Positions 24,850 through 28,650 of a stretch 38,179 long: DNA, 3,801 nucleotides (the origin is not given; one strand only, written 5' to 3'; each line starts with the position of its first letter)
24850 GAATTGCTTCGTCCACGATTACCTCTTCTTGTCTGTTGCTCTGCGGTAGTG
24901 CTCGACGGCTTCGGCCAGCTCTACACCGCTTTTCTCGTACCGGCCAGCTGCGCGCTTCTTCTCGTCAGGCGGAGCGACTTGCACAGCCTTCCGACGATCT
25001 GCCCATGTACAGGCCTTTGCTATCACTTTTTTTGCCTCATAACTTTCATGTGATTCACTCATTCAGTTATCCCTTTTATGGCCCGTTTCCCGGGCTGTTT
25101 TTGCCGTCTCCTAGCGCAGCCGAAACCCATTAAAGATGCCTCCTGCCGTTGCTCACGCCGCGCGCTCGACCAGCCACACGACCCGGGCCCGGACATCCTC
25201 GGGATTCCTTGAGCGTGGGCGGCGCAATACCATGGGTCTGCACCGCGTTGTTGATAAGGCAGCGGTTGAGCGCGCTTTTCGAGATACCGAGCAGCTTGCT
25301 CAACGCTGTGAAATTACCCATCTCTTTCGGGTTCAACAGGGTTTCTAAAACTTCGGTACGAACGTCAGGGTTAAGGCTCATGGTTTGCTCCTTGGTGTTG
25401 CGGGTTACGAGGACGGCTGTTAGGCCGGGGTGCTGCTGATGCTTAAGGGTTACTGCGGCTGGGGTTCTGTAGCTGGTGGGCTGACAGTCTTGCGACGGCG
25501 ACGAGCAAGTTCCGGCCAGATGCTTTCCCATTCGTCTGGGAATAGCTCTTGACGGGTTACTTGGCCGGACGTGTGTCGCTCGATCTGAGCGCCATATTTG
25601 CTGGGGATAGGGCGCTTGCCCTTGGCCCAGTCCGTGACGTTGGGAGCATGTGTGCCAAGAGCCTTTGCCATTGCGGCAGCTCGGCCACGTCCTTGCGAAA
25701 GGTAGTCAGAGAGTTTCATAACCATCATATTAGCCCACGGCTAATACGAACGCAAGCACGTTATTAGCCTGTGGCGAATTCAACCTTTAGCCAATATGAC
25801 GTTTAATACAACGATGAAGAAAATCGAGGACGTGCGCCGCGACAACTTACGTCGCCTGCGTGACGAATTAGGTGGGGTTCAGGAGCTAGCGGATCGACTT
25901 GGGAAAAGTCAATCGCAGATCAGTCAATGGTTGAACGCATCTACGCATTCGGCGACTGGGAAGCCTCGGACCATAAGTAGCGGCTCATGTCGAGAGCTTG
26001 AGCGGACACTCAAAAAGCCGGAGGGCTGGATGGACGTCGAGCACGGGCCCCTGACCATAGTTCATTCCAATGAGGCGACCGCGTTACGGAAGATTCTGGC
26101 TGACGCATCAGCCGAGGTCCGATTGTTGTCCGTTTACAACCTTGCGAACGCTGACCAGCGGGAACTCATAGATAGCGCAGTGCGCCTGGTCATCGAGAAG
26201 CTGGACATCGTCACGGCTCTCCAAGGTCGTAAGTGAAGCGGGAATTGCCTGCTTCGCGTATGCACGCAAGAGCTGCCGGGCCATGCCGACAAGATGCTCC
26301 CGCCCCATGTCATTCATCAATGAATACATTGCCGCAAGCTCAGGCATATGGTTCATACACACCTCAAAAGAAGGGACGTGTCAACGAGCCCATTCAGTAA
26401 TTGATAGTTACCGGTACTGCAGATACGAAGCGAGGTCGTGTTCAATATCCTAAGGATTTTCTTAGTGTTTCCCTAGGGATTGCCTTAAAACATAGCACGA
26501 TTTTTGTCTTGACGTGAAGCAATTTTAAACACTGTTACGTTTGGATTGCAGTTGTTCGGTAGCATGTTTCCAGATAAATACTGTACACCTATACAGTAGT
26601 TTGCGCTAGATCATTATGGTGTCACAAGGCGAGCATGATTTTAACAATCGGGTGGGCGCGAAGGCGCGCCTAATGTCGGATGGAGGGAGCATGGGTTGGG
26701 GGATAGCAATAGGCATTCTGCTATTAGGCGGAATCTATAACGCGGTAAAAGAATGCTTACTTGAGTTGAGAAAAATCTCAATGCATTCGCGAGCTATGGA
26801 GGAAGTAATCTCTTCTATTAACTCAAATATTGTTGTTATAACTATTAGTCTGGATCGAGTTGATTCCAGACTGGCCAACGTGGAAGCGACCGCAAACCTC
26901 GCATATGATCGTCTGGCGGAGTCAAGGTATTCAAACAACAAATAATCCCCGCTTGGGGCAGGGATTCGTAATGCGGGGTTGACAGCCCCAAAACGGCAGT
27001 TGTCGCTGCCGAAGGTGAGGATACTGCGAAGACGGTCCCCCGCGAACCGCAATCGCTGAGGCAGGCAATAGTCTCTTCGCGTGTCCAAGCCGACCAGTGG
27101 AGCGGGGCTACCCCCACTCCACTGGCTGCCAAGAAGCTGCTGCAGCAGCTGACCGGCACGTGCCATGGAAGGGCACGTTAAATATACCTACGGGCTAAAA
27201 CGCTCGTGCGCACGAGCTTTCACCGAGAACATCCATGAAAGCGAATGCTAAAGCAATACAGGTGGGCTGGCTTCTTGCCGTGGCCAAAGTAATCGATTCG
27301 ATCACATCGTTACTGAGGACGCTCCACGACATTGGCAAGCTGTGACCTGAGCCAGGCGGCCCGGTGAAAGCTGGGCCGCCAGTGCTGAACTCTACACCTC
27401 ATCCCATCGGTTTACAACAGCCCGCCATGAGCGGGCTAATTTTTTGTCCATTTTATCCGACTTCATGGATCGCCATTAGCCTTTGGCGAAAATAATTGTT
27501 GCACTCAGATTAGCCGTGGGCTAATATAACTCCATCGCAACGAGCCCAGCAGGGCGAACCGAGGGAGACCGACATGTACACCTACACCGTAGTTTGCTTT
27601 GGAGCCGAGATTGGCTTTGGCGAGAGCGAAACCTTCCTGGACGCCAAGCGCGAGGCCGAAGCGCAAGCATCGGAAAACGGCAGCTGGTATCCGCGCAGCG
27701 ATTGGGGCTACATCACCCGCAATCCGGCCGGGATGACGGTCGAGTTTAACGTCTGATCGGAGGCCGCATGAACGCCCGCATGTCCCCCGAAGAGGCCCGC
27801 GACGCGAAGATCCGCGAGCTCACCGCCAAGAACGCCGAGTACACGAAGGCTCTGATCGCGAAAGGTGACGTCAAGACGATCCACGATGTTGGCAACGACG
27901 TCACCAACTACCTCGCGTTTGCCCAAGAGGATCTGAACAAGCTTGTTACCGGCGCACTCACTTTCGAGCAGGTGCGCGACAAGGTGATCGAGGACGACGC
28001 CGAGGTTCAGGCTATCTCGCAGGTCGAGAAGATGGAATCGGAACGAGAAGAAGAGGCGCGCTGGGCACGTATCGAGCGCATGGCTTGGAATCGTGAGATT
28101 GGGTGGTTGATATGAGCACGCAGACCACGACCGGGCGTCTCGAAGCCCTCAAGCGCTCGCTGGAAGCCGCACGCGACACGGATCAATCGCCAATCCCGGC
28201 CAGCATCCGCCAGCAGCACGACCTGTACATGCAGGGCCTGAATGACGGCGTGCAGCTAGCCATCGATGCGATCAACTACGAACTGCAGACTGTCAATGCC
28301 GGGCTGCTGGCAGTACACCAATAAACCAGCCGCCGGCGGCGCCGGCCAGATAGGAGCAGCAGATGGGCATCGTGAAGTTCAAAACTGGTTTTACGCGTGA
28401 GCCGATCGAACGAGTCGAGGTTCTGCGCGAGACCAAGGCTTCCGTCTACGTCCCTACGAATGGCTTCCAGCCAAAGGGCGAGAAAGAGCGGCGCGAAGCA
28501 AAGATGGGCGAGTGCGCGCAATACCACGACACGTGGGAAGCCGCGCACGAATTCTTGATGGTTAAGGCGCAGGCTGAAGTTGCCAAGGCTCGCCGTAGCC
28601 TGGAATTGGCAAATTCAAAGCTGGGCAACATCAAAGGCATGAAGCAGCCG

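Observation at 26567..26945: Near-consensus LexA (SOS) box guarding an AT-rich orphan membrane-protein gene in the rexAB-equivalent slot, beside a repressor with no autocleavage domain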

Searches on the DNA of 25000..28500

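Call 16: search_rna_families(source=window, start=25000, end=28500, threshold=evalue, max_evalue=1)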
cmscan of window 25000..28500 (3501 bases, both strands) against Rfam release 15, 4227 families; matches with E-value up to 1: 0.
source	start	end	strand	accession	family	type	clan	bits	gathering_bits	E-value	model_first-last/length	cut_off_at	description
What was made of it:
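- On TisB/DinQ-type SOS-induced type I toxin (for the 84-aa gene): No Rfam antitoxin RNA was found (call 16).
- Tried and rejected: Rfam found nothing in 25000-28500 (call 16).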

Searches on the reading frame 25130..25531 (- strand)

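Call 9: search_protein_families(library=pfam, proteins=[window:25130-25531:-], max_evalue=1)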
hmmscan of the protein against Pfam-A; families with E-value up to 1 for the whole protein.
window:25130-25531:- (133 aa): 3 families
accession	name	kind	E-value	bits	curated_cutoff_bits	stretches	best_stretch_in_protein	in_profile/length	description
PF03374.19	ANT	-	0.14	13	25.3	1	60-99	12-51/108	Phage antirepressor protein KilAC domain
PF09339.16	HTH_IclR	-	0.16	12.2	22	1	60-92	7-39/52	IclR helix-turn-helix domain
PF04967.18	HTH_10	-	0.24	11.7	23.1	1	75-92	27-44/53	HTH DNA binding domain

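Call 10: search_protein_families(library=phrogs, proteins=[window:25130-25531:-], max_evalue=1)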
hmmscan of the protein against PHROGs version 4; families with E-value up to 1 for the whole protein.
window:25130-25531:- (133 aa): 1 family
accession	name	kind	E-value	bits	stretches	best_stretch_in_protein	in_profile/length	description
phrog_13024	-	unknown function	0.14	12.6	1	41-90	172-220/233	-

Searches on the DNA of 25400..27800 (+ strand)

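Call 6: search_dna_similar(query=window:25400-27800:+, collection=phages, mode=near)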
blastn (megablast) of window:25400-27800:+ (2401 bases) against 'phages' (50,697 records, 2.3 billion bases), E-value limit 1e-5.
No match.

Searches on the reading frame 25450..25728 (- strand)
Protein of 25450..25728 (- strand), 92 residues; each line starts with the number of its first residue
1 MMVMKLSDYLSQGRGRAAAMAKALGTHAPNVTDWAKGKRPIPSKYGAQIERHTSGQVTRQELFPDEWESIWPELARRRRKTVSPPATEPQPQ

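Call 9: search_protein_families(library=pfam, proteins=[window:25450-25728:-], max_evalue=1)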
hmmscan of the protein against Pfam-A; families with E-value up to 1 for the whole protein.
window:25450-25728:- (92 aa): 2 families
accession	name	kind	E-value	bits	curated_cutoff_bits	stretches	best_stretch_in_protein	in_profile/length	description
PF15943.11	YdaS_toxin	-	6.1e-15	55.2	30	1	15-69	9-64/65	Bacterial toxin YdaS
PF14549.12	P22_Cro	-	4.7e-05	23.5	30.2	1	15-61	10-53/60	DNA-binding transcriptional regulator Cro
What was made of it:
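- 25450..25728 (-): Cro-like regulator (YdaS/P22_Cro type). Pfam YdaS_toxin, E = 6e-15 (call 9).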

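Call 10: search_protein_families(library=phrogs, proteins=[window:25450-25728:-], max_evalue=1)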
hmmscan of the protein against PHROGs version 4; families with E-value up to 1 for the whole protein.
window:25450-25728:- (92 aa): 8 families
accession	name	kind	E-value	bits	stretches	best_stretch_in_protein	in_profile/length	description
phrog_35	-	transcription regulation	8.7e-17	62.8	1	1-79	73-150/181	transcriptional repressor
phrog_409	-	transcription regulation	1.1e-05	26.9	1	3-59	14-67/127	transcriptional regulator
phrog_638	-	transcription regulation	0.023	15.5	1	13-42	16-45/145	transcriptional regulator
phrog_10248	-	unknown function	0.043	15.7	1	4-68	4-68/103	-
phrog_36540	-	unknown function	0.053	14.1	1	19-52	17-52/196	-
phrog_25161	-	unknown function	0.055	14.5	1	3-68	4-69/163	-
phrog_3626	-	unknown function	0.057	14.6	1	17-46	28-57/82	-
phrog_32424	-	unknown function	0.42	11.4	1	57-80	7-27/79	-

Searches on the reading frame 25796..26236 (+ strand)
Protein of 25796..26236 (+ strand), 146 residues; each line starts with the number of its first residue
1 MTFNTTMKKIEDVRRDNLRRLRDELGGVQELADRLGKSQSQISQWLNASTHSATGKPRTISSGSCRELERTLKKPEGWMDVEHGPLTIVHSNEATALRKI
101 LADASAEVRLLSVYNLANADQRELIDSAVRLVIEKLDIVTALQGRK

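Call 9: search_protein_families(library=pfam, proteins=[window:25796-26236:+], max_evalue=1)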
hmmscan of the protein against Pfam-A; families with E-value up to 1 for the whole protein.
window:25796-26236:+ (146 aa): 7 families
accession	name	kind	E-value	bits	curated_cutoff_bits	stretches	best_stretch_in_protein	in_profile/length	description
PF01381.28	HTH_3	-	9.3e-06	26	23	1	18-50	1-34/55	Helix-turn-helix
PF15943.11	YdaS_toxin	-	4.5e-05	23.6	30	1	20-50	3-33/65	Bacterial toxin YdaS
PF13384.12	HTH_23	-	0.0024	18.1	24.6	1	23-49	15-41/50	Homeodomain-like domain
PF12844.13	HTH_19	-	0.014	15.8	30.2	1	17-47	3-34/64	Helix-turn-helix domain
PF01022.26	HTH_5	-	0.014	15.7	22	1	27-47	17-37/47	Bacterial regulatory protein, arsR family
PF13560.12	HTH_31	-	0.023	15.4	27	1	18-50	6-39/64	Helix-turn-helix domain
PF10668.15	Phage_terminase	-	0.17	12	22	1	9-45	3-42/67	Phage terminase small subunit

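Call 10: search_protein_families(library=phrogs, proteins=[window:25796-26236:+], max_evalue=1)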
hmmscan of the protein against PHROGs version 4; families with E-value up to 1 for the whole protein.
window:25796-26236:+ (146 aa): 18 families
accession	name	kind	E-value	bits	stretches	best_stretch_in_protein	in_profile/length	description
phrog_12107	-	transcription regulation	8.4e-20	72.2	1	7-84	1-78/142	transcriptional repressor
phrog_5736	-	transcription regulation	2.8e-07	31.7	1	10-94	3-80/133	transcriptional regulator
phrog_4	-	transcription regulation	1.3e-06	28.7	1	13-88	132-200/400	transcriptional repressor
phrog_35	-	transcription regulation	5.1e-06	27.7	1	8-48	68-109/181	transcriptional repressor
phrog_8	-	transcription regulation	3.1e-05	24.6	1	6-47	61-111/346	transcriptional regulator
phrog_101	-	transcription regulation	0.0052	17.5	1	17-50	26-60/203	CII-like transcriptional activator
phrog_8008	-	DNA, RNA and nucleotide metabolism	0.0081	16.9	1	15-46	4-35/66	DNA binding protein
phrog_25161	-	unknown function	0.0097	17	1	15-83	5-73/163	-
phrog_409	-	transcription regulation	0.014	17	1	4-47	12-46/127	transcriptional regulator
phrog_4779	-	transcription regulation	0.031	15.8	1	17-54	6-44/98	transcriptional regulator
phrog_2967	-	transcription regulation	0.075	13.6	1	15-55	12-53/225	transcriptional regulator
phrog_2439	-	transcription regulation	0.089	12.6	1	12-48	6-43/367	transcriptional regulator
phrog_664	-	DNA, RNA and nucleotide metabolism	0.13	13.1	1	28-104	103-187/210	DNA binding protein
phrog_7950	-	transcription regulation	0.14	13.2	1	16-48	10-43/68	transcriptional repressor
phrog_28039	-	unknown function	0.17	12.7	1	104-135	19-48/53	-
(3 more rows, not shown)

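Call 12: find_encoding_contigs(protein=window:25796-26236:+, flank=6000)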
Protein window:25796-26236:+ (146 aa): 1 contig read that carries it; 1 place shown.
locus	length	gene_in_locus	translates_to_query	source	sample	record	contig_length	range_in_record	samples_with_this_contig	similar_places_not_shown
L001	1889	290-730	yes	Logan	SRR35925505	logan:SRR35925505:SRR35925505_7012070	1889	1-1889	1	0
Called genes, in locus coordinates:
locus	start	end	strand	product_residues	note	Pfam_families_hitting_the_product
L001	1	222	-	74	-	?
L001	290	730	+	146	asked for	PF01381:HTH_3 (faint)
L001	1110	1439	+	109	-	-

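Call 19: find_related_loci(query=window:25796-26236:+, collection=viral_contigs, flank=4000)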
Query window:25796-26236:+ (146 aa) in viral_contigs; peptide patterns used: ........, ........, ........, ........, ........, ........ (x = any residue, [..] = any of these).
42 stretches matched a pattern; 35 encode a relative of the query (tblastn E <= 1e-3); 35 distinct loci.
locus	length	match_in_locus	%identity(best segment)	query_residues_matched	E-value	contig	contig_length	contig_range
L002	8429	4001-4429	90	4-146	2e-76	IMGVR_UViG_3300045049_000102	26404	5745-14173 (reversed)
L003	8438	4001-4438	71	1-146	7e-67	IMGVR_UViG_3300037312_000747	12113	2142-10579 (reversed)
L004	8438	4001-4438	68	1-146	2e-65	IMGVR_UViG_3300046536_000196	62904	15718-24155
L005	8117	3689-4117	65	4-146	4e-60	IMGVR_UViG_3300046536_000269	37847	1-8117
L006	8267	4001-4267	57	4-92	8e-29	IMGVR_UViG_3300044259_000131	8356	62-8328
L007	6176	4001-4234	56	4-81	2e-25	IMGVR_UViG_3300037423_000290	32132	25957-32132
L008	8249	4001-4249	55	3-84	3e-25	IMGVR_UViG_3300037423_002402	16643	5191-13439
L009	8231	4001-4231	55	7-83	2e-24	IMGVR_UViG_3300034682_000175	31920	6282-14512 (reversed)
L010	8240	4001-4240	55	4-83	2e-24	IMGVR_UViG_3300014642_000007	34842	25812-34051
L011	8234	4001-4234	54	7-84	3e-23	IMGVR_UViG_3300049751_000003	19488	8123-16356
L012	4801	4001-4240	49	4-83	3e-23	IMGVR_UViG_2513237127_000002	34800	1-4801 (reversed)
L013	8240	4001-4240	48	4-83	1e-22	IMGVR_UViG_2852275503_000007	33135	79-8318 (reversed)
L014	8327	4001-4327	46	3-112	1e-22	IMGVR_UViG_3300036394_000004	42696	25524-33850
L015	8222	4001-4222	54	7-80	2e-21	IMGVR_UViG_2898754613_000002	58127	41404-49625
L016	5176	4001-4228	53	5-80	2e-21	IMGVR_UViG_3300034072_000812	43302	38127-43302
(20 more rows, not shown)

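Call 36: search_dna_similar(query=window:25796-26236:+, collection=phages, mode=protein, max_rows=25)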
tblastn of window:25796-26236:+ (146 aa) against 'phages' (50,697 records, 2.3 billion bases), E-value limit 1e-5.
Records with a match: 2; places in all: 2; records where one place covers at least 80% of the query: 0.
Best place of each record, by identity: <60% 2.
By first word of the organism name: Burkholderia 2.
By host as written in the record: Burkholderia gladioli 2.
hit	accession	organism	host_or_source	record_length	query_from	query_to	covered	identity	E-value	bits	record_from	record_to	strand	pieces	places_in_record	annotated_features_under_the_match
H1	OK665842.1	Burkholderia phage BgManors32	Burkholderia gladioli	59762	26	84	40%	39.0%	1e-6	52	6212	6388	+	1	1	none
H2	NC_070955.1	Burkholderia phage BgManors32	Burkholderia gladioli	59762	26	84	40%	39.0%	1e-6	52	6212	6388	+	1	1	none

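Call 48: search_solved_structures(query=window:25796-26236:+, max_evalue=1)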
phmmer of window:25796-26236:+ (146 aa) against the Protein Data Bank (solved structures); distinct sequences matched with E-value up to 1: 2.
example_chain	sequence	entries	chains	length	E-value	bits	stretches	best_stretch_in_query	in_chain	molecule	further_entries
5d50_A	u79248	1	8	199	0.009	19.4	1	7-84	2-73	Repressor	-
5w8y_A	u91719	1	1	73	0.93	12.9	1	23-48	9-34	protein XPH1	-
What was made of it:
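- Closest known: Rep-Ant of Salmonella phage SPC32H. Same: The window repressor's HTH weakly matches SPC32H Rep, E = 0.009 (call 48).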

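Call 77: predict_structure(protein=window:25796-26236:+)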
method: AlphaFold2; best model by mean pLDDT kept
length: 146 residues; sequences in the alignment: 1
mean_pLDDT: 42.4   pTM: 0.27
mean pLDDT of the five models: 42.4, 41.6, 41.3, 40.0, 39.7
residues with pLDDT >= 90: 0; 70-90: 0; 50-70: 21; < 50: 125
segments of 3 or more residues with pLDDT < 50: 20-22, 24-32, 34-36, 41-43, 49-53, 55-119, 121-146
pLDDT, mean of each block of 10 residues (from residue 1): 51 51 45 47 47 44 43 41 30 37 39 37 44 41 35
secondary structure, 60 per line:
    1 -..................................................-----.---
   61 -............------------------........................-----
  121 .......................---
elements in order: H2-50 H62-73 H92-115 H121-143
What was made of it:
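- Tried and rejected: A single-sequence AlphaFold2 model of CI was uninformative, pLDDT 42 (call 77).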

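Call 79: search_protein_families(library=padloc, proteins=[window:25796-26236:+], max_evalue=0.1)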
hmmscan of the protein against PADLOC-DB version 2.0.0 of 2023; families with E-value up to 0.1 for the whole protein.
window:25796-26236:+ (146 aa): 6 families
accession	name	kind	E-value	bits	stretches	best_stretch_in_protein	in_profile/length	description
PDLC04760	PDC-M64C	-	0.0018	16.6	1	29-51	43-64/93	-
PDLC01720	Csa3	-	0.0025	16.4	1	12-48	25-68/118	Csa3_1_CAS-I-II-III-IV-V-VI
PDLC04133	mad1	-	0.0045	15.3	1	28-49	8-29/60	mads_1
PDLC04758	PDC-M64B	-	0.007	14.8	1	29-56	47-73/123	-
PDLC04757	PDC-M64B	-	0.013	13.5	1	28-52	45-68/128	-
PDLC04762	PDC-M64C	-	0.029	12.5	1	29-53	44-67/97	-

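Call 92: search_protein_families(library=ncbifam, proteins=[window:25796-26236:+], max_evalue=1)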
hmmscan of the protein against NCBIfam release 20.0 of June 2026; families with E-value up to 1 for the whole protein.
window:25796-26236:+ (146 aa): 4 families
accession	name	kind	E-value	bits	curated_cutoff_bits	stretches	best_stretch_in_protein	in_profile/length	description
NF046037.1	carphisopro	domain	0.0018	18.4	38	1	20-48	3-31/54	carph-isopro domain-containing protein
NF033788.1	HTH_metalloreg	subfamily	0.005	16.6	55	1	13-46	12-46/77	metalloregulator ArsR/SmtB family transcription factor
NF033516.0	transpos_IS3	equivalog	0.052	12.8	160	1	23-118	12-86/369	IS3 family transposase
TIGR02937.1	sigma70-ECF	superfamily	0.06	13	42.9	1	27-47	135-155/165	sigma-70 family RNA polymerase sigma factor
